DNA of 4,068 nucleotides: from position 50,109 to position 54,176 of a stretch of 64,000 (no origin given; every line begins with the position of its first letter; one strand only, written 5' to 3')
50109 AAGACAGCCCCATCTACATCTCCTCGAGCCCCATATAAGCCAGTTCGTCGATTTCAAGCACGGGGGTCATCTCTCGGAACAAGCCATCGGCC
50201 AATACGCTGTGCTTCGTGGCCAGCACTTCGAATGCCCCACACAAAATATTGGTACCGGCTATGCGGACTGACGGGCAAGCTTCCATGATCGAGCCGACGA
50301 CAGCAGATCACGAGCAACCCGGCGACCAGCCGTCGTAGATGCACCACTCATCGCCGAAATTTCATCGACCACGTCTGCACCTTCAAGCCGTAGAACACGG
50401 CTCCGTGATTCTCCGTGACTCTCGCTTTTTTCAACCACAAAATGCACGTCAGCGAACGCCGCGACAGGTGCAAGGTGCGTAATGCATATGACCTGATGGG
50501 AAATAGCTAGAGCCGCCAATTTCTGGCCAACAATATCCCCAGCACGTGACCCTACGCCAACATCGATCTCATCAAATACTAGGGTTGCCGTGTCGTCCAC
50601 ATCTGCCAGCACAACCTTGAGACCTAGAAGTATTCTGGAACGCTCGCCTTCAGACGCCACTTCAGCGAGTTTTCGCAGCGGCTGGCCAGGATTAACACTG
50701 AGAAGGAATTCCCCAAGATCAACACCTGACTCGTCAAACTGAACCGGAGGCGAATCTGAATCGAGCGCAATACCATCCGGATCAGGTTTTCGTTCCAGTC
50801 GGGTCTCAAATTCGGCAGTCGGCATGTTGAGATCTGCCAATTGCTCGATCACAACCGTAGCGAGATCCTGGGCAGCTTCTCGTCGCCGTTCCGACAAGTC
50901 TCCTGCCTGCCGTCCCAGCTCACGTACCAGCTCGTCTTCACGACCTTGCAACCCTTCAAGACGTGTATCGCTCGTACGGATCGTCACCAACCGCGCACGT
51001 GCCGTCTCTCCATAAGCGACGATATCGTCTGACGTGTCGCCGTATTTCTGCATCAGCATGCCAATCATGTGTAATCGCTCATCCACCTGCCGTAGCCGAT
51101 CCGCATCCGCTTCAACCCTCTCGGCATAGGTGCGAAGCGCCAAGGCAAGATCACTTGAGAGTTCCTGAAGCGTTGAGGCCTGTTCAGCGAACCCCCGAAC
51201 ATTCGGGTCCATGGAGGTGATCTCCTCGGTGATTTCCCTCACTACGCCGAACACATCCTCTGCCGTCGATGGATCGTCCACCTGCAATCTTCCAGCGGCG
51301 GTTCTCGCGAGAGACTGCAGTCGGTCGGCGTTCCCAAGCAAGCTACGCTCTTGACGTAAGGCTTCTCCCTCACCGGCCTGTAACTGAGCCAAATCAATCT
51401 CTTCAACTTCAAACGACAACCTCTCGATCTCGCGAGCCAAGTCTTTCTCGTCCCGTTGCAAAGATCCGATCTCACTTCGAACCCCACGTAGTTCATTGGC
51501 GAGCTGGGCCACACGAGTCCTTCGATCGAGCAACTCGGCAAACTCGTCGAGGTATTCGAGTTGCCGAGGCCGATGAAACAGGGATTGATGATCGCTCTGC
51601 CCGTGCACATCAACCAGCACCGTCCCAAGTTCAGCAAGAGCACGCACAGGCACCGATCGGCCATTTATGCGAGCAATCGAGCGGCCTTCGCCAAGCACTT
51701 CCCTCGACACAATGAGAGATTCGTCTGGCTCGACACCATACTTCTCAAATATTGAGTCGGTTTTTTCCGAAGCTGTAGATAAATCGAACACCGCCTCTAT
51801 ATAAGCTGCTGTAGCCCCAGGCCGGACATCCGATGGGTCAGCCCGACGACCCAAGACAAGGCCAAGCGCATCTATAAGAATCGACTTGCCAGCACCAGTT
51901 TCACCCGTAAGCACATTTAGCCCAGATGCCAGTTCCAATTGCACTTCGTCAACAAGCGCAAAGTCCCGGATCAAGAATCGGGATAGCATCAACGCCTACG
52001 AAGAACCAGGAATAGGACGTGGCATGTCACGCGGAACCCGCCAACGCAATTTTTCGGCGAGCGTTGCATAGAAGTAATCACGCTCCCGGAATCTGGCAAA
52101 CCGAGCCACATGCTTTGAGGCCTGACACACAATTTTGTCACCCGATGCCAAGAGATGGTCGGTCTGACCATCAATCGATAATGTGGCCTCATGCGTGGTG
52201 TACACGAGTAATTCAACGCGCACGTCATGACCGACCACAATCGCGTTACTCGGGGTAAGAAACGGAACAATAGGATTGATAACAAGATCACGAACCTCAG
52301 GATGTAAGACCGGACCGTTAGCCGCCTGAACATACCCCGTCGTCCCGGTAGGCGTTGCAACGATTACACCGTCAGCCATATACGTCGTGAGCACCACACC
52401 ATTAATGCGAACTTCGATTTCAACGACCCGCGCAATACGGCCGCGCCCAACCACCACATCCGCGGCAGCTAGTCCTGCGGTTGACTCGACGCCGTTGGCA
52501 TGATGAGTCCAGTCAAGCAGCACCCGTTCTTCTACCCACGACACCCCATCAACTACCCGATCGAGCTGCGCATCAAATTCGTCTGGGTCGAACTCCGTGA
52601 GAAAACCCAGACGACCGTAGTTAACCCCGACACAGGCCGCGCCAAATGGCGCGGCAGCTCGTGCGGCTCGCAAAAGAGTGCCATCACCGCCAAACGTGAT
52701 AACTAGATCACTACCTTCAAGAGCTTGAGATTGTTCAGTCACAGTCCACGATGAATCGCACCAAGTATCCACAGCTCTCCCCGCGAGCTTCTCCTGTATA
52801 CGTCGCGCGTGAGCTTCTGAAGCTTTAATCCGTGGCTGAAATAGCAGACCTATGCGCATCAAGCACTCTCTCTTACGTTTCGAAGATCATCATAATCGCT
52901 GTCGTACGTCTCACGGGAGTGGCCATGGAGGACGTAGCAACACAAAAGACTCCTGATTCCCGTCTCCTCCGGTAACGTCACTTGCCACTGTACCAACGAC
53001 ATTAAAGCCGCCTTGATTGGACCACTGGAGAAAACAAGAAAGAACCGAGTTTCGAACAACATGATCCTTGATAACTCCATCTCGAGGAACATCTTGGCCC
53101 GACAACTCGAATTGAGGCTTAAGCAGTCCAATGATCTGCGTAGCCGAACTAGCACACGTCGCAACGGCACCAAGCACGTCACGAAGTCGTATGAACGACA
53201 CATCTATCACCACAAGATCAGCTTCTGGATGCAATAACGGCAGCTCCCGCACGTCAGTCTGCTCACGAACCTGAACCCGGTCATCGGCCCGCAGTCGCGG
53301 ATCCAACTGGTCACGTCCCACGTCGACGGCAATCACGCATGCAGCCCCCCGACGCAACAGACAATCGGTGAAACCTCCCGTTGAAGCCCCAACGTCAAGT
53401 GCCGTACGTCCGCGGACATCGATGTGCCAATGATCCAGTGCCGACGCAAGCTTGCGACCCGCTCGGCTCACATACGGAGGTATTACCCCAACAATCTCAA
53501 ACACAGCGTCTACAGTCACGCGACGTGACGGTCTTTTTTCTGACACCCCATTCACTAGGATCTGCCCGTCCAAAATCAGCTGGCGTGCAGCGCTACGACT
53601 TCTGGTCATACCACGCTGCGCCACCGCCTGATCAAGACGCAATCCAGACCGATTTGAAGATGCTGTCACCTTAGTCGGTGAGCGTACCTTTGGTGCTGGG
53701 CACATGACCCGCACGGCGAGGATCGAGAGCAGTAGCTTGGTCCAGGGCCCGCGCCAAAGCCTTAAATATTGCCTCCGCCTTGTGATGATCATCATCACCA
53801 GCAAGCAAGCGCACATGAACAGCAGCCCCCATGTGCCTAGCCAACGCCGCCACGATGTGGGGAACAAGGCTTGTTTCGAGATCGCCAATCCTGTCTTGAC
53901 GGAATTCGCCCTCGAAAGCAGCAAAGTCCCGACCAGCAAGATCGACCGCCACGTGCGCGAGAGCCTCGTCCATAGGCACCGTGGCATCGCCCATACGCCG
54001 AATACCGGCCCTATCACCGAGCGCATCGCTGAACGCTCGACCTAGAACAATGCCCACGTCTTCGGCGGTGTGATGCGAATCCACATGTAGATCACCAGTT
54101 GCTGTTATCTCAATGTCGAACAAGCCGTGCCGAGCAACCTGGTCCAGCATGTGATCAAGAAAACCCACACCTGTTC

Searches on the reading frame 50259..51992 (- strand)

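Call 64: search_protein_families(library=pfam, proteins=[window:50259-51992:-], max_evalue=0.00001)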
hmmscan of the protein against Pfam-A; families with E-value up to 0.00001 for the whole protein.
window:50259-51992:- (577 aa): 3 families
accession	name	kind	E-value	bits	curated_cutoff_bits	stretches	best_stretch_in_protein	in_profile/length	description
PF02463.25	SMC_N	-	6.4e-14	52.3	40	1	3-523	2-214/220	RecF/RecN/SMC N terminal domain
PF13476.12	AAA_23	-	8.9e-11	43.2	27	1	8-189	4-186/201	AAA domain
PF13304.12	AAA_21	-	6.2e-06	26.9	27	0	25-54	1-32/304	AAA domain, putative AbiEii toxin, Type IV TA system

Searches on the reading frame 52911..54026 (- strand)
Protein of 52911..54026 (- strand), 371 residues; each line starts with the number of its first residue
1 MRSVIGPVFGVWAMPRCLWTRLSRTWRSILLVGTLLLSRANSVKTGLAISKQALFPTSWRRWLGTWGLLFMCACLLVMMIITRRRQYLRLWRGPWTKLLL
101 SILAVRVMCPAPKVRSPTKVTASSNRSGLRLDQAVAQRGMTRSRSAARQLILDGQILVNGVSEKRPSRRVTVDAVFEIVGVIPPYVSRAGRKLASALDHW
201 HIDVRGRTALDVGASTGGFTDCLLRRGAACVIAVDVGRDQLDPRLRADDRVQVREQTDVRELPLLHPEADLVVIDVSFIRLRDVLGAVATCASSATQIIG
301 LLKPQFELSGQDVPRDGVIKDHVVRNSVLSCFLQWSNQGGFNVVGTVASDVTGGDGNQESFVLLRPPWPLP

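Call 64: search_protein_families(library=pfam, proteins=[window:52911-54026:-], max_evalue=0.00001)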
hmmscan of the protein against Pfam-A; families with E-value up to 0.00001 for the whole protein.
window:52911-54026:- (371 aa): 2 families
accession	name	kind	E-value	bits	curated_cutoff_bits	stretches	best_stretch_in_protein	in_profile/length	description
PF01728.25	FtsJ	-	5.5e-37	127.9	24.1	1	185-364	1-179/181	FtsJ-like methyltransferase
PF01479.30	S4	-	1.9e-11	43.9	22.8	1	129-174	1-46/48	S4 domain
